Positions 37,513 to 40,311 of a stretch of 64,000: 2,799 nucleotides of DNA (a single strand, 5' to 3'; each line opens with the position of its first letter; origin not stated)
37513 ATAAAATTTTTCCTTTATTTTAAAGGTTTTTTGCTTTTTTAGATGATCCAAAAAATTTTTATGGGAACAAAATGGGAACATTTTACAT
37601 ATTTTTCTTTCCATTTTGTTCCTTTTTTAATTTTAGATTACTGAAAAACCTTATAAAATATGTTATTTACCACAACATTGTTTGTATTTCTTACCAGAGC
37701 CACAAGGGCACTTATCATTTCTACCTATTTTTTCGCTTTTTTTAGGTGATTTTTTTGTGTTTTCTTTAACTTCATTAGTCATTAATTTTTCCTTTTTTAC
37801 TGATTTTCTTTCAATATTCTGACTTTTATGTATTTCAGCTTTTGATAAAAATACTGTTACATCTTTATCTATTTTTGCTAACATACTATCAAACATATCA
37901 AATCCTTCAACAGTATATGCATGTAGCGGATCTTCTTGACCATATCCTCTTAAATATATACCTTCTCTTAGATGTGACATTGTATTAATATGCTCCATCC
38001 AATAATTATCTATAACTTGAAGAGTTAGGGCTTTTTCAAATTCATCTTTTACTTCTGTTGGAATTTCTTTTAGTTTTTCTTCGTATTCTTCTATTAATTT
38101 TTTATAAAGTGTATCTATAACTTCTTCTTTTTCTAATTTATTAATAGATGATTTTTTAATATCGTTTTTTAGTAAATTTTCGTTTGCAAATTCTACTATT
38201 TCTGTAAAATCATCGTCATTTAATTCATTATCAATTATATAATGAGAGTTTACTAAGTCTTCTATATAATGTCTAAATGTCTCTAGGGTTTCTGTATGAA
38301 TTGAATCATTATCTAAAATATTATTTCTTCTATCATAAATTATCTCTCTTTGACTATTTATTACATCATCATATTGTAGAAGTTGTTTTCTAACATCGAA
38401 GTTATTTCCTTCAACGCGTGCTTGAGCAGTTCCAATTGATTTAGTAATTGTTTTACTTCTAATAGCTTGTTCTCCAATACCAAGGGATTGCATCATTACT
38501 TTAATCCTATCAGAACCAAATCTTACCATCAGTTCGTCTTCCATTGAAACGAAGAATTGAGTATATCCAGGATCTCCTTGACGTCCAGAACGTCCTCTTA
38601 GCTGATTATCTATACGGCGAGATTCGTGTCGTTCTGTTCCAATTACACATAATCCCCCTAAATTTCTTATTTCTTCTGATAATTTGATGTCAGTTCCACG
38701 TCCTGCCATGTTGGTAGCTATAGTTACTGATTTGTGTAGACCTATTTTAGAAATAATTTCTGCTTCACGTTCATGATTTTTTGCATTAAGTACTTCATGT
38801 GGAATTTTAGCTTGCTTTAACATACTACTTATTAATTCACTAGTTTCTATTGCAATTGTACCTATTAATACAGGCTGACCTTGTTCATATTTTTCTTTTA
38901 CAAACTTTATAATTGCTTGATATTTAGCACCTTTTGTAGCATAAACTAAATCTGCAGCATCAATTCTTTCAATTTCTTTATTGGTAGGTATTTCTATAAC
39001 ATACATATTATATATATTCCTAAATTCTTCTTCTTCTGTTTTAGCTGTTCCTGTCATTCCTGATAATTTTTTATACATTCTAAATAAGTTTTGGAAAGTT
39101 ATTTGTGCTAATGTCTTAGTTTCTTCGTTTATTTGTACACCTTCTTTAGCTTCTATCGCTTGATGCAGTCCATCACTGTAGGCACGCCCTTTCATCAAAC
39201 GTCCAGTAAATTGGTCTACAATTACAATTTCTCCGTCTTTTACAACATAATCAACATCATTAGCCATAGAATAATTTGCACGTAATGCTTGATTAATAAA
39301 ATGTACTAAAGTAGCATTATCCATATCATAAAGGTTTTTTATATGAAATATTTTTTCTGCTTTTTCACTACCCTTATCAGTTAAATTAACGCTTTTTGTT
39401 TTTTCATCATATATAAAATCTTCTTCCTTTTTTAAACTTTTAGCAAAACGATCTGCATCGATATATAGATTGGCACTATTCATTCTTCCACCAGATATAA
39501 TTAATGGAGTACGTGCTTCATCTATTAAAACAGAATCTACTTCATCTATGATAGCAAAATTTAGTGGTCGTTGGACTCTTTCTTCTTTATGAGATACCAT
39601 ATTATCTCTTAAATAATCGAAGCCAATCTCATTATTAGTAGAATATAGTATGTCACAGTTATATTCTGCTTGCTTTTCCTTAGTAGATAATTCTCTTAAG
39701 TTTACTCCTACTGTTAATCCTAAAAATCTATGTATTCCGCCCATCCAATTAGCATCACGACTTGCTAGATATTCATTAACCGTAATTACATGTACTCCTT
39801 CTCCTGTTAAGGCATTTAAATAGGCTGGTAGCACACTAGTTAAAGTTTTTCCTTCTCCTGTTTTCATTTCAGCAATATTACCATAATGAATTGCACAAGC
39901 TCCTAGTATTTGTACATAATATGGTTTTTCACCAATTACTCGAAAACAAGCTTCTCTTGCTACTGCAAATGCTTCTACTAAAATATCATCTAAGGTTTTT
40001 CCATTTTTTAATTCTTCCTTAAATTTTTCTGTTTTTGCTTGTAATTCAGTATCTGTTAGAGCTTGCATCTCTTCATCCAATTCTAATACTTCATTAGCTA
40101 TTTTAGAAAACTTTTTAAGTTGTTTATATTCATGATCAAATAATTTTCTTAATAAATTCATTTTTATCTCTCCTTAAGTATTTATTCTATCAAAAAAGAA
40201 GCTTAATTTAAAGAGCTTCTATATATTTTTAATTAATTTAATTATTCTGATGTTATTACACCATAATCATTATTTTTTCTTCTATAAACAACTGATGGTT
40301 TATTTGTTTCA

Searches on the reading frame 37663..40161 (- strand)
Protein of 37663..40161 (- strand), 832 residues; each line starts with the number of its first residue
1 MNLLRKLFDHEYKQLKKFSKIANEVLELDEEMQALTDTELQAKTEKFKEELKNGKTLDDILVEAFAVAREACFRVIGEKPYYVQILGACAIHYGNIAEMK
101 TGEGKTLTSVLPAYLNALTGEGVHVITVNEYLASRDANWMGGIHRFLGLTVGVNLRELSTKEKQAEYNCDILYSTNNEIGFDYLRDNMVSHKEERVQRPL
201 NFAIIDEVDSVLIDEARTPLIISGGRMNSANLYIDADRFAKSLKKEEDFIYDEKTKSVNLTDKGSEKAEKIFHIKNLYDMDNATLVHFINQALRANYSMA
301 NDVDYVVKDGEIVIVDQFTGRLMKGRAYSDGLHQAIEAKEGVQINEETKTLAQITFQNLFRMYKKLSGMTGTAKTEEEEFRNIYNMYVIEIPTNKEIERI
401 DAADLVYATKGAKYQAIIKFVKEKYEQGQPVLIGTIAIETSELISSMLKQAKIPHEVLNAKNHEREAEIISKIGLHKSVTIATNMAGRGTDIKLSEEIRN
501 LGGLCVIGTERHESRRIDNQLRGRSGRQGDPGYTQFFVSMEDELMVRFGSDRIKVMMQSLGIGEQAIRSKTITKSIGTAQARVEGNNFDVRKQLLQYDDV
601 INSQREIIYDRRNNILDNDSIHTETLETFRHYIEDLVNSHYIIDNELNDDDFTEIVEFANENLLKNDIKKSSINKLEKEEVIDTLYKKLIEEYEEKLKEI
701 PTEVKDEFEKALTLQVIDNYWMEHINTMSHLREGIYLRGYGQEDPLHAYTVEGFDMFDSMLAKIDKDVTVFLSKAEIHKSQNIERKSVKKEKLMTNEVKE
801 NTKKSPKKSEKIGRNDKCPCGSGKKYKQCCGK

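Call 8: find_related_loci(query=window:37663-40161:-, collection=genome_contigs, flank=10000)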
Query window:37663-40161:- (832 aa) in genome_contigs; peptide patterns used: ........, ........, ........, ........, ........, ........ (x = any residue, [..] = any of these).
600 stretches matched a pattern (row limit reached: there are more); 568 encode a relative of the query (tblastn E <= 1e-3); the best 80 are kept; 80 distinct loci.
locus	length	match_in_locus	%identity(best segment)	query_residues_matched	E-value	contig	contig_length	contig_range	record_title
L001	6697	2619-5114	98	1-832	0e+0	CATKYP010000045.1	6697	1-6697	MAG TPA_asm: uncultured Bacilli bacterium isolate MGG03511_1680015467 genome assembly, contig: ERR2752428_3431, whole ge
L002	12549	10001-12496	89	1-832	0e+0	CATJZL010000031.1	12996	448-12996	MAG: uncultured Bacilli bacterium isolate iMGMC-998_1678881699 genome assembly, contig: MegahitA5_55569, whole genome sh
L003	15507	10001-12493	87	1-832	0e+0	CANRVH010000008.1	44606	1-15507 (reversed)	MAG TPA_asm: uncultured Clostridia bacterium isolate SRR15730529_bin.44_metawrap_v1.3_MAG genome assembly, contig: NODE.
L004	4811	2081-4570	80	1-832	0e+0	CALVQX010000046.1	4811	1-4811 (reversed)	MAG: uncultured Bacilli bacterium isolate E07__bin200 genome assembly, contig: E07__k127_6577424, whole genome shotgun s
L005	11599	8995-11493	78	1-832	0e+0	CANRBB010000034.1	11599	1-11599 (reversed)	MAG: uncultured Bacilli bacterium isolate Lapin-016__bin61 genome assembly, contig: Lapin-016__NODE_5068_length_11599_co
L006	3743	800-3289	79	1-832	0e+0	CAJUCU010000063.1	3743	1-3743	MAG TPA_asm: uncultured Bacilli bacterium isolate MGBC117562 genome assembly, contig: MGBC117562.63, whole genome shotgu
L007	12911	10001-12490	79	1-832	0e+0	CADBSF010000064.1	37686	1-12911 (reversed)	MAG: uncultured Erysipelotrichaceae bacterium isolate RUG14253 genome assembly, contig: RUG14253_asm_64, whole genome sh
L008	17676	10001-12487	79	1-832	0e+0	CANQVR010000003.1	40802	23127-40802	MAG: uncultured Bacilli bacterium isolate Lapin-032__bin75 genome assembly, contig: Lapin-032__NODE_1592_length_40802_co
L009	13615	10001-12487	80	1-832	0e+0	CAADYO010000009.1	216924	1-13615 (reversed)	MAG TPA_asm: Bacilli bacterium, isolate HGM10849, WGS project CAADYO010000000 data, contig: ERS396355_17_k85_57736, whol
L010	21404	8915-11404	79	1-832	0e+0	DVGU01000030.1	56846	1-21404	MAG TPA_asm: Candidatus Faecimonas gallistercoris isolate CHK189-3136 CHK189__C100476_L56846_ERR3414584, whole genome sh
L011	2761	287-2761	79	1-827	0e+0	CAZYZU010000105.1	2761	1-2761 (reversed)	MAG TPA_asm: uncultured Muribaculaceae bacterium isolate SRP192927_co8_46 genome assembly, contig: NODE_42264_length_276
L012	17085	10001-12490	78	1-832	0e+0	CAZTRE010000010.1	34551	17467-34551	MAG TPA_asm: uncultured Mycoplasma sp. isolate SRP287540_co1_217 genome assembly, contig: NODE_1213_length_34551_cov_22.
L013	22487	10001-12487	78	1-832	0e+0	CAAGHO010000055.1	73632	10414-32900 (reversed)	MAG TPA_asm: Bacilli bacterium, isolate HGM10839, WGS project CAAGHO010000000 data, contig: SRS476276_12_k119_210728, wh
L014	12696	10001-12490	80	1-832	0e+0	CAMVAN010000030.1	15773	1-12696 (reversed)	MAG TPA_asm: uncultured Bacillales bacterium isolate SRR8387716_bin.66_metaWRAP_v1.3_MAG genome assembly, contig: ERZ142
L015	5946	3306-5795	80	1-832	0e+0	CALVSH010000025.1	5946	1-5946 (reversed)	MAG: uncultured Bacilli bacterium isolate E05__bin245 genome assembly, contig: E05__k127_4877348, whole genome shotgun s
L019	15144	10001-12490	78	1-832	0e+0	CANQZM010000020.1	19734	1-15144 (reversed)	MAG: uncultured Bacilli bacterium isolate Lapin-017__bin14 genome assembly, contig: Lapin-017__NODE_1500_length_19734_co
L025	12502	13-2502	77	1-832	0e+0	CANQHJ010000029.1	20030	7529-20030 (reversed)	MAG: uncultured Bacilli bacterium isolate Lapin-030__bin52 genome assembly, contig: Lapin-030__NODE_3766_length_20030_co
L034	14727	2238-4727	76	1-832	0e+0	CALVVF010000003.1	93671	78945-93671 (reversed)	MAG: uncultured Bacilli bacterium isolate BRZ_QR__bin83 genome assembly, contig: BRZ_QR__NODE_141_length_93671_cov_8.792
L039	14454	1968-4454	72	1-832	0e+0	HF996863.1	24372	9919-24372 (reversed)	Clostridium sp. CAG:710 genomic scaffold, scf95, whole genome shotgun sequence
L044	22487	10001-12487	71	1-832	0e+0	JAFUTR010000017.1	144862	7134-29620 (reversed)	MAG: Bacilli bacterium isolate RGIG4816 Roe_deer_Reticulum.Co__c277698, whole genome shotgun sequence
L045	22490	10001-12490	71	1-832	0e+0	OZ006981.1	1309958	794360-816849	MAG: uncultured Bacilli bacterium isolate pooled_contig_21585_metaflye_circ MAG genome assembly, chromosome: 1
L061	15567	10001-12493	69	1-832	0e+0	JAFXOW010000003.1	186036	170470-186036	MAG: Bacilli bacterium isolate RGIG6611 Sheep_Rumen-1__c28194, whole genome shotgun sequence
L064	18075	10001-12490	68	1-832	0e+0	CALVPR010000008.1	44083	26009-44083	MAG: uncultured Bacilli bacterium isolate BRZ_EF__bin109 genome assembly, contig: BRZ_EF__NODE_1261_length_44083_cov_10.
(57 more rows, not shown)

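Call 18: find_encoding_contigs(protein=window:37663-40161:-, flank=10000, max_places=10)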
Protein window:37663-40161:- (832 aa): 12 contigs read that carry it; 5 places shown.
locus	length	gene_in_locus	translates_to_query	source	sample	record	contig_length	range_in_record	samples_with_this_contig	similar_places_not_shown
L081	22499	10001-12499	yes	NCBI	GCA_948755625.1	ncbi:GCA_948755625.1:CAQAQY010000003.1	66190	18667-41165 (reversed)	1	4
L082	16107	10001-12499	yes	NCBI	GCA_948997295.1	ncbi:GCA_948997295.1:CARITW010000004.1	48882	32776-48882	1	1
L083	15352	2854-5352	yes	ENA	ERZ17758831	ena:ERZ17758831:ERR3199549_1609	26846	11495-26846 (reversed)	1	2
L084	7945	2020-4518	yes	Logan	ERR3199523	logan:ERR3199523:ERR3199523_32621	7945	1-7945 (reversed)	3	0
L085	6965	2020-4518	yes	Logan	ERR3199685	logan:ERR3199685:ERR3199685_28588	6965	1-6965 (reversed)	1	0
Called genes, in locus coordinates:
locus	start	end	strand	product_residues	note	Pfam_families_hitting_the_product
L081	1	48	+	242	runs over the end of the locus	PF00657:Lipase_GDSL, PF13472:Lipase_GDSL_2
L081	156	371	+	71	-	PF01197:Ribosomal_L31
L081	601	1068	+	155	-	PF02502:LacAB_rpiB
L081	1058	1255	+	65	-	PF06612:DUF1146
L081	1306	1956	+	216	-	PF01551:Peptidase_M23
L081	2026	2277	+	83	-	PF12116:SpoIIID, PF08279:HTH_11 (weak)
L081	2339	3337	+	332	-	PF06723:MreB_Mbl, PF00022:Actin (weak), PF00012:HSP70, PF06277:EutA (weak), PF14450:FtsA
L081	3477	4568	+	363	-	PF00953:Glycos_transf_4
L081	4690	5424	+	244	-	PF00072:Response_reg (faint), PF04397:LytTR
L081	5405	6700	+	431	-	PF14501:HATPase_c_5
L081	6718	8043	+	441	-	PF14501:HATPase_c_5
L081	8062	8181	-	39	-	-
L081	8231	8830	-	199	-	PF04647:AgrB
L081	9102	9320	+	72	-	PF00313:CSD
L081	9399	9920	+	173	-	PF02482:Ribosomal_S30AE, PF16321:Ribosom_S30AE_C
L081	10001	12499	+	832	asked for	PF07517:SecA_DEAD, PF00270:DEAD (faint), PF01043:SecA_PP_bind, PF21090:P-loop_SecA, PF07516:SecA_SW, PF02810:SEC-C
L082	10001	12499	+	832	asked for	PF07517:SecA_DEAD, PF00270:DEAD (faint), PF01043:SecA_PP_bind, PF21090:P-loop_SecA, PF07516:SecA_SW, PF02810:SEC-C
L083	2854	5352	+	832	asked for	PF07517:SecA_DEAD, PF00270:DEAD (faint), PF01043:SecA_PP_bind, PF21090:P-loop_SecA, PF07516:SecA_SW, PF02810:SEC-C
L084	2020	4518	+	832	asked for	PF07517:SecA_DEAD, PF00270:DEAD (faint), PF01043:SecA_PP_bind, PF21090:P-loop_SecA, PF07516:SecA_SW, PF02810:SEC-C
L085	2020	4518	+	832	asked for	PF07517:SecA_DEAD, PF00270:DEAD (faint), PF01043:SecA_PP_bind, PF21090:P-loop_SecA, PF07516:SecA_SW, PF02810:SEC-C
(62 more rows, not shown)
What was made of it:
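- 37663..40161 (-): secA, the target gene. Its C-terminal SEC-C zinc finger (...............*) remains intact after integration. Pfam domains listed for the identical protein (call 18).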

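Call 29: search_protein_families(library=pfam, proteins=[L001:5375-6646:+, L044:12712-14025:+, L044:14165-14821:+, L044:14961-15449:+, L044:15449-15682:+, L044:15675-16958:+, L044:16955-18136:+, L003:14587-15477:+, L045:12819-13325:+, L025:2583-3473:+], max_evalue=0.01)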
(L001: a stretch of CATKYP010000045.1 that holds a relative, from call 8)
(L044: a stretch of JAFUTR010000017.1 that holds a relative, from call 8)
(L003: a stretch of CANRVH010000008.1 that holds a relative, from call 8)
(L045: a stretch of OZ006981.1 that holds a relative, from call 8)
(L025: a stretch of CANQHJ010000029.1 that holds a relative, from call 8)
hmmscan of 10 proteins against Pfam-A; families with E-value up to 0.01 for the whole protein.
L001:5375-6646:+ (423 aa): 4 families
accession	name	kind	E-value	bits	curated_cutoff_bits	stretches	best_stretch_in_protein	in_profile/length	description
PF00589.27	Phage_integrase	-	6e-25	88.4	27.1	1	177-407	3-170/172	Phage integrase family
PF14659.12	Phage_int_SAM_3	-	3.9e-15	56.3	22.6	1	65-121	2-57/58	Phage integrase, N-terminal SAM-like domain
PF14657.12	Arm-DNA-bind_4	-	2.9e-07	30.4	22.3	1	13-42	2-33/47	Arm DNA-binding domain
PF02903.20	Alpha-amylase_N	-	0.0041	17.7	23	0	4-41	72-108/120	Alpha amylase, N-terminal ig-like domain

L044:12712-14025:+ (437 aa): 3 families
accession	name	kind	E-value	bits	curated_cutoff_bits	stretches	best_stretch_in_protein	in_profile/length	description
PF00589.27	Phage_integrase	-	2.4e-26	93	27.1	1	196-409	25-171/172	Phage integrase family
PF14659.12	Phage_int_SAM_3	-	3e-12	47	22.6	1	65-121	2-57/58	Phage integrase, N-terminal SAM-like domain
PF14657.12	Arm-DNA-bind_4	-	0.00015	21.7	22.3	1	13-43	2-34/47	Arm DNA-binding domain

L044:14165-14821:+ (218 aa): 0 families

L044:14961-15449:+ (162 aa): 9 families
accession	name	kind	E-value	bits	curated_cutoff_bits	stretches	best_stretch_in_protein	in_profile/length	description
PF13730.12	HTH_36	-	8.9e-07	29.1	25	1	21-74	2-55/55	Helix-turn-helix domain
PF13412.12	HTH_24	-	2.3e-06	27.5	21.9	1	45-75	18-48/48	Winged helix-turn-helix DNA-binding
PF13545.12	HTH_Crp_2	-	0.00011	22.5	27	1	30-75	4-53/70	Crp-like helix-turn-helix domain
PF01047.28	MarR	-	0.00013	22.2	24.6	1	45-75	18-48/59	MarR family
PF04492.19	Phage_rep_O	-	0.00046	21.1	28.7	1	2-78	6-83/95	Bacteriophage replication protein O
PF01325.25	Fe_dep_repress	-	0.00069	20.2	26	1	44-77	22-55/60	Iron dependent repressor, N-terminal DNA binding domain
PF21984.2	DnaD_N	-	0.001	19.6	27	1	37-107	28-98/101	DnaD N-terminal domain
PF03297.21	Ribosomal_S25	-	0.0033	18.1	28.8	1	42-78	54-90/101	S25 ribosomal protein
PF12840.13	HTH_20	-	0.0054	17.1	27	1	55-76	29-50/51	Helix-turn-helix domain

L044:15449-15682:+ (77 aa): 1 family
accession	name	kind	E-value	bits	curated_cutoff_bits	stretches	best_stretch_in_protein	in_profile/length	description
PF12728.13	HTH_17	-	7.2e-11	42.6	27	1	7-53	2-49/51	Helix-turn-helix domain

L044:15675-16958:+ (427 aa): 3 families
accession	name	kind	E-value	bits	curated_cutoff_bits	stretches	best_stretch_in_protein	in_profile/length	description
PF00589.27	Phage_integrase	-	1.3e-18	67.8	27.1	1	179-391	5-167/172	Phage integrase family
PF14659.12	Phage_int_SAM_3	-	2.9e-11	43.9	22.6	1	65-121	2-57/58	Phage integrase, N-terminal SAM-like domain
PF14657.12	Arm-DNA-bind_4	-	3.6e-07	30.1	22.3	1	13-43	2-34/47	Arm DNA-binding domain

L044:16955-18136:+ (393 aa): 2 families
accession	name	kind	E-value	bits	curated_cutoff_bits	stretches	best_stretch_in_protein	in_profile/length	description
PF01076.25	Mob_Pre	-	3.4e-27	96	25.5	1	1-223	1-195/196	Plasmid recombination enzyme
PF04977.20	DivIC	-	0.0089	16.3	28.9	1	298-338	12-52/80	Septum formation initiator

L003:14587-15477:+ (296 aa): 0 families

L045:12819-13325:+ (168 aa): 0 families

L025:2583-3473:+ (296 aa): 1 family
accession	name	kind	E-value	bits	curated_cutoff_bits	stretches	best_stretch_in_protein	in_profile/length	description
PF04383.19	KilA-N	-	3.3e-18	65.9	23.8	1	22-147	10-106/107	KilA-N domain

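Call 43: search_solved_structures(query=L001:5375-6646:+, max_evalue=0.001)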
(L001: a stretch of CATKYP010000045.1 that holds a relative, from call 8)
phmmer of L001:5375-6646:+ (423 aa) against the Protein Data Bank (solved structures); distinct sequences matched with E-value up to 0.001: 11.
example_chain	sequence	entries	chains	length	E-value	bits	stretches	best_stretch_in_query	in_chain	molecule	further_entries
3nkh_A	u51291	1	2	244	1.2e-10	44.2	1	364-419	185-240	Integrase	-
2kd1_A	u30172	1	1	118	1.4e-09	40.7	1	59-173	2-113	DNA integration/recombination/invertion protein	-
4a8e_A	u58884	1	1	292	1.3e-08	37.5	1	358-417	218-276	PROBABLE TYROSINE RECOMBINASE XERC-LIKE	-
6emy_A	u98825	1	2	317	2.9e-08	36.3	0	179-237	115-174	Int protein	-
6en0_A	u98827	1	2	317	4.1e-08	35.9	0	179-237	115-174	Int protein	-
6emz_A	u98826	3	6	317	1.1e-07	34.5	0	179-237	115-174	Int protein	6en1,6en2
5hxy_A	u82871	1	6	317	5.7e-07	32.1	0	55-232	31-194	Tyrosine recombinase XerA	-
1a0p_A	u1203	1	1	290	5.1e-06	29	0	120-228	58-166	SITE-SPECIFIC RECOMBINASE XERD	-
2kkp_A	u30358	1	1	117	5.4e-06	28.9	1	59-166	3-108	Phage integrase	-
2a3v_A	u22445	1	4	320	2.1e-05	26.9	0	365-407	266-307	site-specific recombinase IntI4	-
5dcf_A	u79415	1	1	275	4.5e-05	25.8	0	366-409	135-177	Tyrosine recombinase XerD,DNA translocase FtsK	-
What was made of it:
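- On Integron: The integrase has arm-binding and SAM-like domains, with only a weak match to IntI4 (calls 29, 43).
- Closest known: Integron gene cassettes. Different: The recombinase is a lambda-type integrase with an arm-binding domain, not IntI (only weak similarity to IntI4, call 43).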

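Call 44: search_dna_similar(query=L001:5375-6646:+, collection=phages, mode=protein, max_rows=12)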
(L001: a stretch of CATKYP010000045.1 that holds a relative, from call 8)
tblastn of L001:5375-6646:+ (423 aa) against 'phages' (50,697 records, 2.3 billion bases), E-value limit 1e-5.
Records with a match: 1278; places in all: 1282; records where one place covers at least 80% of the query: 849.
Best place of each record, by identity: <60% 1278.
By first word of the organism name: Streptococcus 482; Mycobacterium 180; Staphylococcus 179; Paenibacillus 87; Bacteriophage 56; Lactobacillus 56; Lactococcus 35; Bacillus 34; Clostridium 18; Helicobacter 18; and 38 more.
By host as written in the record: Mycobacterium smegmatis mc2 155 134; - 121; Staphylococcus aureus 58; Paenibacillus larvae 38; Mycobacterium smegmatis mc#155 24; Staphylococcus pseudintermedius 12; Helicobacter pylori 11; Paenibacillus larvae 2017 10; and 586 more.
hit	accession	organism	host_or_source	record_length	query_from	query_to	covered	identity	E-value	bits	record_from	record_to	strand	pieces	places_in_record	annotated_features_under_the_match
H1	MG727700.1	Paenibacillus phage Tadhana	Paenibacillus larvae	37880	2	421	99%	34.1%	3e-57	209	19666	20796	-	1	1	integrase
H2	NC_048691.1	Paenibacillus phage Tadhana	Paenibacillus larvae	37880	2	421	99%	34.1%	3e-57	209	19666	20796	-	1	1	integrase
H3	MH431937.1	Paenibacillus phage Lucielle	Paenibacillus larvae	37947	2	421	99%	34.1%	3e-57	209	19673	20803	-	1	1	site-specific integrase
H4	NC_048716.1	Paenibacillus phage Lucielle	Paenibacillus larvae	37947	2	421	99%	34.1%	3e-57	209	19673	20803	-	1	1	integrase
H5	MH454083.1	Paenibacillus phage Saudage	Paenibacillus larvae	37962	2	421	99%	34.1%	3e-57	209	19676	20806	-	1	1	site-specific integrase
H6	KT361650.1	Paenibacillus phage Willow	Paenibacillus larvae NRRL 2605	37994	2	421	99%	34.1%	3e-57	209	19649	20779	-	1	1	integrase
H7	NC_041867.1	Paenibacillus phage Willow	Paenibacillus larvae NRRL 2605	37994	2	421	99%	34.1%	3e-57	209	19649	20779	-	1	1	integrase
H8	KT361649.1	Paenibacillus phage Fern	Paenibacillus larvae NRRL 2605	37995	2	421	99%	34.1%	3e-57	209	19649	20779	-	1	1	integrase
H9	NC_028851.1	Paenibacillus phage Fern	Paenibacillus larvae NRRL 2605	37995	2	421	99%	34.1%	3e-57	209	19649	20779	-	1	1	integrase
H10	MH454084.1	Paenibacillus phage Toothless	Paenibacillus larvae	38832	2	421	99%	34.1%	3e-57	209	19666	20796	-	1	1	site-specific integrase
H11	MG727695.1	Paenibacillus phage BN12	Paenibacillus larvae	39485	2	421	99%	34.1%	3e-57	209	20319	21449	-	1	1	integrase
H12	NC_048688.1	Paenibacillus phage BN12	Paenibacillus larvae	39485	2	421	99%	34.1%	3e-57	209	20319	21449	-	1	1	integrase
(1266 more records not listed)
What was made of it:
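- Tried and rejected: The best phage integrases are 34% identical (call 44).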

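Call 49: search_protein_families(library=pfam, proteins=[L039:4757-5890:+, L039:5865-6746:+, L039:7229-8779:+, L009:12582-13166:+, L064:12777-13805:+, L034:5045-6082:+, L061:12673-13437:+, L019:12815-14524:+], max_evalue=0.01)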
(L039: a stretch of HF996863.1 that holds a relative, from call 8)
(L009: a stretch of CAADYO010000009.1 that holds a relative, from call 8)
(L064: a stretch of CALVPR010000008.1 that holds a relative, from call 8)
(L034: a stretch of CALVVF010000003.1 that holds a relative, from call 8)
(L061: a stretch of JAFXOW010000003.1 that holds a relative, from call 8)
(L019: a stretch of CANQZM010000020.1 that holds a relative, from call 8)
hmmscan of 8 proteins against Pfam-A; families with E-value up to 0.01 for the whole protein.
L039:4757-5890:+ (377 aa): 1 family
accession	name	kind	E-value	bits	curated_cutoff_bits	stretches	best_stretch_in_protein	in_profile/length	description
PF01555.25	N6_N4_Mtase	-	3.6e-42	145.3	26.7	1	143-369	1-220/221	DNA methylase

L039:5865-6746:+ (293 aa): 1 family
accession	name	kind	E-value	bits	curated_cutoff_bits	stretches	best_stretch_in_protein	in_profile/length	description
PF09516.16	RE_CfrBI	-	4.5e-34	118.3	25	1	11-254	2-253/257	CfrBI restriction endonuclease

L039:7229-8779:+ (516 aa): 1 family
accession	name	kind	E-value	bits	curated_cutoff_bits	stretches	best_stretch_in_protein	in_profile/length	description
PF00331.26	Glyco_hydro_10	-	7.5e-19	68.5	22.1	1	194-453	54-279/311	Glycosyl hydrolase family 10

L009:12582-13166:+ (194 aa): 1 family
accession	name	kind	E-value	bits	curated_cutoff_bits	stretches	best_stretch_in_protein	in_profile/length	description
PF01931.24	NTPase_I-T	-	1.3e-30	106.9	25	1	6-169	1-159/162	Protein of unknown function DUF84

L064:12777-13805:+ (342 aa): 0 families

L034:5045-6082:+ (345 aa): 2 families
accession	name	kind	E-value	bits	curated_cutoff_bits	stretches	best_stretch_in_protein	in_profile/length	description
PF12358.13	DUF3644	-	9.3e-56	188.7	27.6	1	9-177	2-179/183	Domain of unknown function (DUF3644)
PF18740.7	EC042_2821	-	2.5e-15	57.2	24.9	1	228-312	1-97/97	EC042_2821-like Restriction Endonuclease-like domain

L061:12673-13437:+ (254 aa): 1 family
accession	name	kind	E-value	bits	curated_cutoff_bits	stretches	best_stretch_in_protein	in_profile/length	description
PF01048.26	PNP_UDP_1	-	6.6e-27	94.9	25.1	1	29-222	2-202/233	Phosphorylase superfamily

L019:12815-14524:+ (569 aa): 2 families
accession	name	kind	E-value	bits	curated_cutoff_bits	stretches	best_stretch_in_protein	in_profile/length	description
PF04055.27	Radical_SAM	-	2.4e-09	38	29.5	1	298-403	2-120/166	Radical SAM superfamily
PF00805.28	Pentapeptide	-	0.00018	21.4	20.2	0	69-103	2-38/40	Pentapeptide repeats (8 copies)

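Call 50: find_related_loci(query=A1, collection=viral_contigs, flank=6000)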
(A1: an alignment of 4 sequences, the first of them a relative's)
Query A1 (423 aa) in viral_contigs; peptide patterns used: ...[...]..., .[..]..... (x = any residue, [..] = any of these).
140 stretches matched a pattern; 7 encode a relative of the query (tblastn E <= 1e-3); 7 distinct loci.
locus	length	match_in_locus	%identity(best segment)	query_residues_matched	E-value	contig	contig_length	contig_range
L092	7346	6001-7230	40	7-423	1e-90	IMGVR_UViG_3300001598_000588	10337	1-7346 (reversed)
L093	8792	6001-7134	31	2-420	6e-60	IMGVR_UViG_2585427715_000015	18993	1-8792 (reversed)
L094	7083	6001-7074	31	7-420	1e-50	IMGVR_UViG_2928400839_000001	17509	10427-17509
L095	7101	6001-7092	31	2-420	3e-46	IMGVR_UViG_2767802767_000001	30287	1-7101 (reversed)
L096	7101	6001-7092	31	2-420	5e-43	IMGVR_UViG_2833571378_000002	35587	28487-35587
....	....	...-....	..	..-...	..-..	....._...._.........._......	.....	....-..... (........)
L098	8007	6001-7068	24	8-411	1e-19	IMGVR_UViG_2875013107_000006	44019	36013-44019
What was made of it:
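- On Prophage or phage satellite: Integrase relatives are nearly absent from IMG/VR: 7 hits at 40% identity or less (call 50).
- Tried and rejected: Only 7 distant integrase hits in IMG/VR (call 50).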
